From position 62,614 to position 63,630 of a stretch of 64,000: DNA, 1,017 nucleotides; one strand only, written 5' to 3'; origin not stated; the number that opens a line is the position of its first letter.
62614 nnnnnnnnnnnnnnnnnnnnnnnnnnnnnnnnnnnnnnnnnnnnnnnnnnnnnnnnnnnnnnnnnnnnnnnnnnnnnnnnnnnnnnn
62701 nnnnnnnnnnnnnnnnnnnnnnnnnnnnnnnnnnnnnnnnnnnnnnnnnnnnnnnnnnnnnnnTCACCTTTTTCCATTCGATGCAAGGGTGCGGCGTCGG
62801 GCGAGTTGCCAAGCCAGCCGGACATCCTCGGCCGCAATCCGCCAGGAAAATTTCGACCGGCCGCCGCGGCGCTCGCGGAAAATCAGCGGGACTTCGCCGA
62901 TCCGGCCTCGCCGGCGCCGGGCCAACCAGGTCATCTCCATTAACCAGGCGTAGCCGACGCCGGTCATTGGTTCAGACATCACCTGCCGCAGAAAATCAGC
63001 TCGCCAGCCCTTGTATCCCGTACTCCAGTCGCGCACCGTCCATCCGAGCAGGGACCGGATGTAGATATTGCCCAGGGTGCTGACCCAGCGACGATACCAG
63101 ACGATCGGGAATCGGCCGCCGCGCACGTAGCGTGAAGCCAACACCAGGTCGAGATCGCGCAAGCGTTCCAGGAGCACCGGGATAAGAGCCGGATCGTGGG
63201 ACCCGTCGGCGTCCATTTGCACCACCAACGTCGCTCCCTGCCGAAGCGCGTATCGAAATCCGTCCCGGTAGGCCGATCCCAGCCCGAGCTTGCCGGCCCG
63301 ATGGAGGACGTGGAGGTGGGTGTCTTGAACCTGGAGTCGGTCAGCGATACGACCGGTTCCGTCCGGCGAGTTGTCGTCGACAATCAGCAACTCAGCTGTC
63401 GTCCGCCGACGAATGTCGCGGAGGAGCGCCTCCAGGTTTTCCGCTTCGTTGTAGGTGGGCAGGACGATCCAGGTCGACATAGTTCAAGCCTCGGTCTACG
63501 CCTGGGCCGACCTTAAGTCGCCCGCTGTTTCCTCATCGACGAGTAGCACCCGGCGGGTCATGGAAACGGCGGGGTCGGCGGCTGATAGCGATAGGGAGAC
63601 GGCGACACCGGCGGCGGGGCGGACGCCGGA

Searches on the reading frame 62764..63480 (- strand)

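Call 86: search_protein_families(library=pfam, proteins=[window:62764-63480:-], max_evalue=0.01)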
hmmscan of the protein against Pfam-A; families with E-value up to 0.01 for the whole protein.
window:62764-63480:- (238 aa): 3 families
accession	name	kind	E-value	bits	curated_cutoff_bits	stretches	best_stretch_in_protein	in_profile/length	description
PF00535.33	Glycos_transf_2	-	6.4e-27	95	23.3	1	5-165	2-165/168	Glycosyl transferase family 2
PF13641.12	Glyco_tranf_2_3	-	0.0005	20.6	27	1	5-112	5-118/230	Glycosyltransferase like family 2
PF13704.12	Glyco_tranf_2_4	-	0.0061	17.5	27.5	0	11-92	2-81/98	Glycosyl transferase family 2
